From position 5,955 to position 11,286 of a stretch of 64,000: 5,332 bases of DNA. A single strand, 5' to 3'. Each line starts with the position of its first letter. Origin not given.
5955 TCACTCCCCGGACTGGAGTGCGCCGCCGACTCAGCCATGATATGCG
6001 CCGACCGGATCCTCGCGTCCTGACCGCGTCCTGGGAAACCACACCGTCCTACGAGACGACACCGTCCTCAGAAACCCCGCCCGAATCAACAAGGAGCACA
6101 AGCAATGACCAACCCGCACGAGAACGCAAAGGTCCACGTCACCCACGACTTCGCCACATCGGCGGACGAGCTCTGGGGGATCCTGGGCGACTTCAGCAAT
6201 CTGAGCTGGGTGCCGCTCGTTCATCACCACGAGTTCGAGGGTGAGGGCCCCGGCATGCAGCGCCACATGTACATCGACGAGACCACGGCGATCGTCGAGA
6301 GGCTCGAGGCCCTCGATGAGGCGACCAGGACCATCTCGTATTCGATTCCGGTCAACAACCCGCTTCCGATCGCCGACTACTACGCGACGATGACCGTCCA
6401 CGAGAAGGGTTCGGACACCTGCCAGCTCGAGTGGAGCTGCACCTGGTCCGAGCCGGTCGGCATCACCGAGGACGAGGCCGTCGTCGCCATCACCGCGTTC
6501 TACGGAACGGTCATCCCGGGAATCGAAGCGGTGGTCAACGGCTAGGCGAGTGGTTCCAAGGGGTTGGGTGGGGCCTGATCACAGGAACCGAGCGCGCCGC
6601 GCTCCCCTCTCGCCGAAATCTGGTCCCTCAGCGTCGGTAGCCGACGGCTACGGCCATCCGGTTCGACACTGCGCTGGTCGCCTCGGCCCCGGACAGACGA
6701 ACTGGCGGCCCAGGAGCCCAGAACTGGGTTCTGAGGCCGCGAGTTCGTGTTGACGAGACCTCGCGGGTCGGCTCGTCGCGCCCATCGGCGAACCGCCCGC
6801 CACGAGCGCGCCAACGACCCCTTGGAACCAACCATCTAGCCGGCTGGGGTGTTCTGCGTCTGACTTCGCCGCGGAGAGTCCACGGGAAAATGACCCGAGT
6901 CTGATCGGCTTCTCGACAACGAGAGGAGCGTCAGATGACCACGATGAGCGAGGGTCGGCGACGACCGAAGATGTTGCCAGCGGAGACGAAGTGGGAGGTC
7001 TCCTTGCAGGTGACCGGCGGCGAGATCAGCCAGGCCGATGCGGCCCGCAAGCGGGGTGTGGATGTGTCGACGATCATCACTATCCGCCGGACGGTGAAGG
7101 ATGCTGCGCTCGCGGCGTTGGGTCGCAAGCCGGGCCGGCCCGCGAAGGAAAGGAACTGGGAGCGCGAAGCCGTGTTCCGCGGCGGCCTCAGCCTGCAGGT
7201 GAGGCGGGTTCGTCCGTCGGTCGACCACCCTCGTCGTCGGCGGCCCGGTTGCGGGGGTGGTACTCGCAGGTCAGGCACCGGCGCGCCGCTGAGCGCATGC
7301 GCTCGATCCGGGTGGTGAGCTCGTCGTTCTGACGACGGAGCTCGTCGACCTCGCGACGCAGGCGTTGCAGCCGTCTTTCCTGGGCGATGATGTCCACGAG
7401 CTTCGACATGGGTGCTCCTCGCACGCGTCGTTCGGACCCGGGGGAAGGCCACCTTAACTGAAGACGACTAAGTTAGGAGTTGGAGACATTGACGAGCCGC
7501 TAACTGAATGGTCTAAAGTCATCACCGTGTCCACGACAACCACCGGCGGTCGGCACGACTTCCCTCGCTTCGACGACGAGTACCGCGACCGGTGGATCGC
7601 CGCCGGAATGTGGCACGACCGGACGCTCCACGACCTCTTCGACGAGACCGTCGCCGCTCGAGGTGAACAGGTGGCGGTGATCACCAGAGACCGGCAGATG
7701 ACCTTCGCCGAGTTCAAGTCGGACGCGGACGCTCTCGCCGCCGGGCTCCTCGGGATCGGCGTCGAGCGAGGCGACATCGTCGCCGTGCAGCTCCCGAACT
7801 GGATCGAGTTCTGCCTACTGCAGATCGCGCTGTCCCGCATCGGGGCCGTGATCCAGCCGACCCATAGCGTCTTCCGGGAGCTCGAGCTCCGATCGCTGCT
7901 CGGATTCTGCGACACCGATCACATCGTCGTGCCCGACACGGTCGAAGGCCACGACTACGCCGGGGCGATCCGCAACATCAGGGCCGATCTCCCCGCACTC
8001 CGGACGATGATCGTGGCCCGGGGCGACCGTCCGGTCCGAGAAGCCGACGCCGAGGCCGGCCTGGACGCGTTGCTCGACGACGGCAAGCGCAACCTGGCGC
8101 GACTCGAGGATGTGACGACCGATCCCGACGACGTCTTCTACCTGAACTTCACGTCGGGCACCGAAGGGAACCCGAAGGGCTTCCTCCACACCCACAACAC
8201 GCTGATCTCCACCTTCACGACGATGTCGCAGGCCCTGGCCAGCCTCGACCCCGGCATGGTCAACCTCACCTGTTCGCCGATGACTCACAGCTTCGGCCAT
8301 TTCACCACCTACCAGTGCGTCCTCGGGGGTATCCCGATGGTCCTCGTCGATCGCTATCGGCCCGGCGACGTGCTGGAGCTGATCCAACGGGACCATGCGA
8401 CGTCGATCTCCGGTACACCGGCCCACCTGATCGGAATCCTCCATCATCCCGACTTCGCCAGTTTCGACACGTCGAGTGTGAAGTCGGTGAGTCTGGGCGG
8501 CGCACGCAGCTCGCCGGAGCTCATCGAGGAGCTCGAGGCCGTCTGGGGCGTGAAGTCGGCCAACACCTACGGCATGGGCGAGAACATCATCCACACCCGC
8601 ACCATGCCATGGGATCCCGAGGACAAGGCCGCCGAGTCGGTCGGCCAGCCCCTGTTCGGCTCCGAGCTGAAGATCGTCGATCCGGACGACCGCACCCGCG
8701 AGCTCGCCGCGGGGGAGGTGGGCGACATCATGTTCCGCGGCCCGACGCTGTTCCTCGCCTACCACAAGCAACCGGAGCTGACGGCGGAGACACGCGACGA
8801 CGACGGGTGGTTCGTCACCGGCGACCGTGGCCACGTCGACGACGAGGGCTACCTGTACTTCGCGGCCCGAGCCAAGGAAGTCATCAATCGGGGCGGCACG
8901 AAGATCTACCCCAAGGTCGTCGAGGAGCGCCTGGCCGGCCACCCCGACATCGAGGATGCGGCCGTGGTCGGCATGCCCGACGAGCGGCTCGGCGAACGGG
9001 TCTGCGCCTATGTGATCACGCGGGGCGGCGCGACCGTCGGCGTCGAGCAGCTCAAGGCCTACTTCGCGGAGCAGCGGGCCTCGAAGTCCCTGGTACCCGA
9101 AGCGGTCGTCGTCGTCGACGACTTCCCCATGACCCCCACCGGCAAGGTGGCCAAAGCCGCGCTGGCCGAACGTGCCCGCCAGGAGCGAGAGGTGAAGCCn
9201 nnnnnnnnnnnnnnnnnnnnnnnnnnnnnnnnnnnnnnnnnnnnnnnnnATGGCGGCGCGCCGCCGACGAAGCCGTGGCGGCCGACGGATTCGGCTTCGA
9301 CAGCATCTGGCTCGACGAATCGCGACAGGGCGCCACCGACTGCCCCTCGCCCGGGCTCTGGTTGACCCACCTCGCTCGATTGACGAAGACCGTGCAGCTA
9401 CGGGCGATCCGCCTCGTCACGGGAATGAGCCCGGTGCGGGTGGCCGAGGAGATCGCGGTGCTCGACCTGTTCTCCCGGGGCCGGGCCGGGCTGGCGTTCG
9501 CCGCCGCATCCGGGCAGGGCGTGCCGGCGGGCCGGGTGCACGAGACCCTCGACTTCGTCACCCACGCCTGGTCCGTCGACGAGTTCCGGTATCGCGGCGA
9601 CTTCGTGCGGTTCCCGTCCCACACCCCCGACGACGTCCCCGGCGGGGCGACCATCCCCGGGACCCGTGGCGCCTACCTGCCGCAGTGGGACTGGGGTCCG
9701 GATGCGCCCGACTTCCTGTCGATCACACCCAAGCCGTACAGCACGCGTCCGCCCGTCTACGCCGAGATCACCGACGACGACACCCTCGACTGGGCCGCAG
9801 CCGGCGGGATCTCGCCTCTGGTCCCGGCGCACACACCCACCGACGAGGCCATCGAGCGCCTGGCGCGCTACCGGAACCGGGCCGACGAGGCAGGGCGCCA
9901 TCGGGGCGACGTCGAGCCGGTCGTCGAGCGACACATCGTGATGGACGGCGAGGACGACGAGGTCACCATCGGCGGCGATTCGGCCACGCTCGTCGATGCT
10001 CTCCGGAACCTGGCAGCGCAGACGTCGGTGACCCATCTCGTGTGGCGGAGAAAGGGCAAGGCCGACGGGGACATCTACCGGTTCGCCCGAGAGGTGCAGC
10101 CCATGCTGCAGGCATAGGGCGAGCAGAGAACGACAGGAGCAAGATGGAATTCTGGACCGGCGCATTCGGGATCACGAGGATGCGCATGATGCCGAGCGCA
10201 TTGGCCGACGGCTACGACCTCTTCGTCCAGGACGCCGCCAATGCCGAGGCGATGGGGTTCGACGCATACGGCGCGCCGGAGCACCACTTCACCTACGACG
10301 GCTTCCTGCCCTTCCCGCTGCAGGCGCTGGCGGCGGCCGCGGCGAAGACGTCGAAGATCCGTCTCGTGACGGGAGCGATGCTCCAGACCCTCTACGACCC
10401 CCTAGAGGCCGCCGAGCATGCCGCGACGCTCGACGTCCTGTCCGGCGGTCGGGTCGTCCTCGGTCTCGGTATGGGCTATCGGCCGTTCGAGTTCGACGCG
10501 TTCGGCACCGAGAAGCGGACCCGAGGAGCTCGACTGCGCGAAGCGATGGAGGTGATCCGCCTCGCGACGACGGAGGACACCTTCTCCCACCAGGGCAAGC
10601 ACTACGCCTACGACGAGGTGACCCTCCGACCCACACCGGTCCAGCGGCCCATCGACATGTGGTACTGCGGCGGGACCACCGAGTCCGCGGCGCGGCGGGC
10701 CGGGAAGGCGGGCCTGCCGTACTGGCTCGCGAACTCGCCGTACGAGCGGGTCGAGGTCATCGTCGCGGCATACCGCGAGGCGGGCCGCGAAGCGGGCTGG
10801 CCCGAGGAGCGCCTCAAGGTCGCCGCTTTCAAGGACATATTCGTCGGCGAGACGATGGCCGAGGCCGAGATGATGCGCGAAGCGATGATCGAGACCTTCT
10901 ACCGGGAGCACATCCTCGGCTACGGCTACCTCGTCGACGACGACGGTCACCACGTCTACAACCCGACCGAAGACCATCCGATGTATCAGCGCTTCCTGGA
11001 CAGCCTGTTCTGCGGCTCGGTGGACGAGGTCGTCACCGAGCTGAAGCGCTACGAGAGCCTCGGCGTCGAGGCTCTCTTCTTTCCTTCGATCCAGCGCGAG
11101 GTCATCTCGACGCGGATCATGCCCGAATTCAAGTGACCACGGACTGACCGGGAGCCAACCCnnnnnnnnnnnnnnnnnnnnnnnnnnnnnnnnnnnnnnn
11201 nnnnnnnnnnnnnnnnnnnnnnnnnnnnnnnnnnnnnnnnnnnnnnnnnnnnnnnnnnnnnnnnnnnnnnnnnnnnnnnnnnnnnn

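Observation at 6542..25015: Inverted pair of MITE-like repeats (plus an IS remnant) brackets the 18-kb catabolic operon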

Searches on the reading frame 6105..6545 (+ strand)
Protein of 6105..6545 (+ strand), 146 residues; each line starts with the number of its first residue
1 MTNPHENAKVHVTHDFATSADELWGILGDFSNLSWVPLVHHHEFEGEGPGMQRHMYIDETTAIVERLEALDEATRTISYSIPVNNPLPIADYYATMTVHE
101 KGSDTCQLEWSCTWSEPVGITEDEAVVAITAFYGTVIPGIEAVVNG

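Call 9: search_protein_families(library=pfam, proteins=[window:6105-6545:+])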
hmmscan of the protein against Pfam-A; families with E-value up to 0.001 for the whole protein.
window:6105-6545:+ (146 aa): 1 family
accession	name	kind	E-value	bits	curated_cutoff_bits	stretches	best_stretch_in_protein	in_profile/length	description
PF10604.15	Polyketide_cyc2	-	1e-16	61.9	27.4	1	8-121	2-117/142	Polyketide cyclase / dehydrase and lipid transport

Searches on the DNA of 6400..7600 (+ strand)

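Call 8: search_dna_similar(query=window:6539-6842:+, collection=plasmids, mode=distant, max_rows=40)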
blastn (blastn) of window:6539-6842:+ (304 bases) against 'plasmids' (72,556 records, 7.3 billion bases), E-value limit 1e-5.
No match.
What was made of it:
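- Tried and rejected: Plasmid collection, blastn with the 304-bp unit: no match (call 8).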

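Call 49: search_rna_families(source=window, start=6400, end=7600, threshold=evalue, max_evalue=1)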
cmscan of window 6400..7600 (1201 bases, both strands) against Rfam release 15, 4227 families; matches with E-value up to 1: 1.
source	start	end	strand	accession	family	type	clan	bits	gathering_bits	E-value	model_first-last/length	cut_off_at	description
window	7246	7342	-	RF02237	asX3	Gene; sRNA;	-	17.5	40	0.67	1-182/182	no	Xanthomonas sRNA asX3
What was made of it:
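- On Known structured RNA family (Rfam 15): At E<=1 in 6400-7600 the only hit is an unrelated weak one outside the unit (call 49).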

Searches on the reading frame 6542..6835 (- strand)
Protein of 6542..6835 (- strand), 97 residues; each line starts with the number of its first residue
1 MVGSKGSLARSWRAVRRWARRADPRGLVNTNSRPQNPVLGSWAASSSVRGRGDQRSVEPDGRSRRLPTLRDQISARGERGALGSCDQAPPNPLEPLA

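Call 19: search_protein_families(library=ncbifam, proteins=[window:6542-6835:-], max_evalue=1)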
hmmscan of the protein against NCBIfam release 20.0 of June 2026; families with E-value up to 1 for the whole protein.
window:6542-6835:- (97 aa): 0 families

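Call 76: search_protein_representatives(protein=window:6545-6835:-)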
Query: 97 residues. Proteins with E-value up to 0.001 (for the whole library): 0; up to 1e-10: 0; up to 1e-30: 0. The best 0 are listed.
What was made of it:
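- Tried and rejected: phmmer of the 97-aa pseudo-ORF against 1.84 billion representatives: 0 hits (call 76).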

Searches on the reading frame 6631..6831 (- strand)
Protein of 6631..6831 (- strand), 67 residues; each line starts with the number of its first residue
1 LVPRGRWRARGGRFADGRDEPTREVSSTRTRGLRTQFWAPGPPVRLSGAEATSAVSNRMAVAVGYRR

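Call 68: list_cluster_members(proteins=[window:6631-6831:-, window:24773-24973:+, window:6545-6835:-, window:6550-6750:+])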
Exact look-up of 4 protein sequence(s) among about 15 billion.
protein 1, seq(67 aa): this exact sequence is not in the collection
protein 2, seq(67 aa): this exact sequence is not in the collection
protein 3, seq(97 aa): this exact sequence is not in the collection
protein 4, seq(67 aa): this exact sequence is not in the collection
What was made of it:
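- Tried and rejected: Exact look-up of four pseudo-ORFs of the element in the protein collection: absent (call 68).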

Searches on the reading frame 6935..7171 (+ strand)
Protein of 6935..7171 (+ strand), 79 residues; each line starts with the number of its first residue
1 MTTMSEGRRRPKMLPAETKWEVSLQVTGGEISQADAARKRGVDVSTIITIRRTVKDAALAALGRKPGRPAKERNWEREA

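Call 44: search_dna_similar(query=window:6935-7171:+, collection=plasmids, mode=protein, max_evalue=0.001, max_rows=15)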
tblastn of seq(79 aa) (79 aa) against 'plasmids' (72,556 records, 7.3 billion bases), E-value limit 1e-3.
Records with a match: 12; places in all: 17; records where one place covers at least 80% of the query: 12.
Best place of each record, by identity: <60% 12.
By first word of the organism name: Mycobacterium 12.
By predicted mobility (MOB-suite, as given by PLSDB): mobilizable 11; non-mobilizable 1.
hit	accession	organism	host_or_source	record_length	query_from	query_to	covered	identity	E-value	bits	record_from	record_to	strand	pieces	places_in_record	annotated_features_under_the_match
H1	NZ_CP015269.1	Mycobacterium intracellulare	cell culture,heated-cooler unit water ...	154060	4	71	86%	44.1%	1e-8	56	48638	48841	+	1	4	helix-turn-helix domain-containing protein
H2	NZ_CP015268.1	Mycobacterium intracellulare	cell culture,heated-cooler unit water ...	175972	4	71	86%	44.1%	1e-8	56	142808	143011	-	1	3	helix-turn-helix domain-containing protein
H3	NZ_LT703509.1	Mycobacterium intracellulare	natural / free-living,environmental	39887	7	71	82%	44.6%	9e-8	54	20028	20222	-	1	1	helix-turn-helix domain-containing protein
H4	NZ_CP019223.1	Mycobacterium intracellulare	Homo sapiens,human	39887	7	71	82%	44.6%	9e-8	54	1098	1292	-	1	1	helix-turn-helix domain-containing protein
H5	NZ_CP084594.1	Mycobacterium intracellulare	water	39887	7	71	82%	44.6%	9e-8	54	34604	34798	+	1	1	helix-turn-helix domain-containing protein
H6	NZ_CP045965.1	Mycobacterium intracellulare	Homo sapiens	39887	7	71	82%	44.6%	9e-8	54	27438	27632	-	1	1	helix-turn-helix domain-containing protein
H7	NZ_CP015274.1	Mycobacterium intracellulare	Homo sapiens,cell culture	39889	7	71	82%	44.6%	9e-8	54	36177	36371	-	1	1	helix-turn-helix domain-containing protein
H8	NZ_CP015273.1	Mycobacterium intracellulare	Homo sapiens,cell culture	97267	7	71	82%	44.6%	9e-8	54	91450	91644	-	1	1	helix-turn-helix domain-containing protein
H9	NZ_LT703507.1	Mycobacterium intracellulare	natural / free-living,environmental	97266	7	71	82%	44.6%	9e-8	54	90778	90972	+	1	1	helix-turn-helix domain-containing protein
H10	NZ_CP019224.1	Mycobacterium intracellulare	Homo sapiens,human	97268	7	71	82%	44.6%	9e-8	54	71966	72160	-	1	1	helix-turn-helix domain-containing protein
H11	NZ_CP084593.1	Mycobacterium intracellulare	water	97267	7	71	82%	44.6%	9e-8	54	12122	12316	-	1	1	helix-turn-helix domain-containing protein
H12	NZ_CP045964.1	Mycobacterium intracellulare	Homo sapiens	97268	7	71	82%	44.6%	9e-8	54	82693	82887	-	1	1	helix-turn-helix domain-containing protein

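Call 45: search_protein_families(library=pfam, proteins=[window:6935-7171:+], max_evalue=10)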
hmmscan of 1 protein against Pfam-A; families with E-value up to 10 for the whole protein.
seq(79 aa): 2 families
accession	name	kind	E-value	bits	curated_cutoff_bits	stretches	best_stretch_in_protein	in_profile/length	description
PF13518.12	HTH_28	-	0.0038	17.7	25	1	22-70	5-52/52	Helix-turn-helix domain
PF13551.12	HTH_29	-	0.064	13.8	28.1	1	32-71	14-55/64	Winged helix-turn helix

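Call 46: get_annotated_region(hit=H1, flank=2500)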
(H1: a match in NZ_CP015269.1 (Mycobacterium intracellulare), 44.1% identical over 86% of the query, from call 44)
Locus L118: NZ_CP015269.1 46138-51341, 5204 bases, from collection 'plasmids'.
description: Mycobacterium intracellulare subsp. chimaera strain ZUERICH-2 plasmid unnamed 2, complete sequence
organism: Mycobacterium intracellulare (NCBI taxid 222805)
taxonomy: Bacteria; Actinomycetota; Actinomycetes; Mycobacteriales; Mycobacteriaceae; Mycobacterium; Mycobacterium intracellulare
host: -; source: cell culture,heated-cooler unit water tank; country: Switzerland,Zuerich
typing (MOB-suite, as given by PLSDB): non-mobilizable; replicon rep_cluster_244
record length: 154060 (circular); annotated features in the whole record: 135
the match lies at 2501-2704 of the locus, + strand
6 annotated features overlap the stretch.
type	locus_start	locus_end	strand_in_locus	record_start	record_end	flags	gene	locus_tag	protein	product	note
CDS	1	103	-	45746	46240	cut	-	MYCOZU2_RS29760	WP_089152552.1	hypothetical protein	-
CDS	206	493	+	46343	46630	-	-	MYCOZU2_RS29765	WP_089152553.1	hypothetical protein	-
CDS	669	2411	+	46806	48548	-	-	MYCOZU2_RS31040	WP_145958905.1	hypothetical protein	-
CDS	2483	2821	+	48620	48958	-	-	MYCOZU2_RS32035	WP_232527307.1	helix-turn-helix domain-containing protein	-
CDS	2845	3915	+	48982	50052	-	-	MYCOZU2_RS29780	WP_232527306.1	integrase core domain-containing protein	GO:0015074 - DNA integration [Evidence IEA]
CDS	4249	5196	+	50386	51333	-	-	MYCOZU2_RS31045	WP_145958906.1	transglycosylase SLT domain-containing protein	-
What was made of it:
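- An extra IS remnant sits at one junction (calls 44, 46).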

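Call 61: search_protein_families(library=ncbifam, proteins=[L118:2845-3915:+, L118:2483-2821:+], max_evalue=0.001)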
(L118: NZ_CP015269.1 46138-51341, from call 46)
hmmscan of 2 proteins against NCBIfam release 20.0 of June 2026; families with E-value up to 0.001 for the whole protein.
L118:2845-3915:+ (356 aa): 3 families
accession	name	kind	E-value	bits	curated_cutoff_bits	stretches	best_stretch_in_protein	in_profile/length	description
NF033516.0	transpos_IS3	equivalog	2.8e-29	102.5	160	2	217-318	263-365/369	IS3 family transposase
NF033577.2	transpos_IS481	equivalog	4.5e-24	85.5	224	1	12-320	5-282/284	IS481 family transposase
NF033545.0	transpos_IS630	equivalog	0.00014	21.4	100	1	19-114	11-110/299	IS630 family transposase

L118:2483-2821:+ (112 aa): 1 family
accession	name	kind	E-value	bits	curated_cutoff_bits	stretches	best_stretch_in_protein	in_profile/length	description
NF033545.0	transpos_IS630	equivalog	6.2e-05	22.6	100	1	35-92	14-69/299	IS630 family transposase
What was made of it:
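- Checked: It is 44% identical to an HTH orfA that precedes an rve 'integrase core' ORF on Mycobacterium intracellulare plasmids (calls 44, 46, 61).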

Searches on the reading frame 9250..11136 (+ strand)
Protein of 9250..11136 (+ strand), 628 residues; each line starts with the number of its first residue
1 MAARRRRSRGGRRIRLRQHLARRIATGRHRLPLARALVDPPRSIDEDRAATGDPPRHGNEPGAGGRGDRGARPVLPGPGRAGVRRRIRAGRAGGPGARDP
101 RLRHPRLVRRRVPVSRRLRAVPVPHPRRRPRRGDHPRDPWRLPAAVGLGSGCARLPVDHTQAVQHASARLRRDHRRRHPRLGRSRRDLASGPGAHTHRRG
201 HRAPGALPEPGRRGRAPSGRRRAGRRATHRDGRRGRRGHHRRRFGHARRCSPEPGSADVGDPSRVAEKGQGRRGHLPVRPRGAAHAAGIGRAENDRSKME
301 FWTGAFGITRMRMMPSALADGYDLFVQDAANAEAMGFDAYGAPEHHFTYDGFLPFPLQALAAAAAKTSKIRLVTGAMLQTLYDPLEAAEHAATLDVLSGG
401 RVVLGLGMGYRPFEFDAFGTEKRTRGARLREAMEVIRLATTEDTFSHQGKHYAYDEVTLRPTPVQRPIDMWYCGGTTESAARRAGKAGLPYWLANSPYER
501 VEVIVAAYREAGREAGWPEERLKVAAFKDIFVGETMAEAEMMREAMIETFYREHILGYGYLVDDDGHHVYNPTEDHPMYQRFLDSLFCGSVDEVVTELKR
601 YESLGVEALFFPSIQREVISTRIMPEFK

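Call 9: search_protein_families(library=pfam, proteins=[window:9250-11136:+])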
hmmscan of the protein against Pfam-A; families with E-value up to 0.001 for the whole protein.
window:9250-11136:+ (628 aa): 1 family
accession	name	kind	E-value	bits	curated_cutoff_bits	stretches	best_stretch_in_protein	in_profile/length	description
PF00296.26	Bac_luciferase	-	6.5e-57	193.7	27.9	1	311-607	11-313/314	Luciferase-like monooxygenase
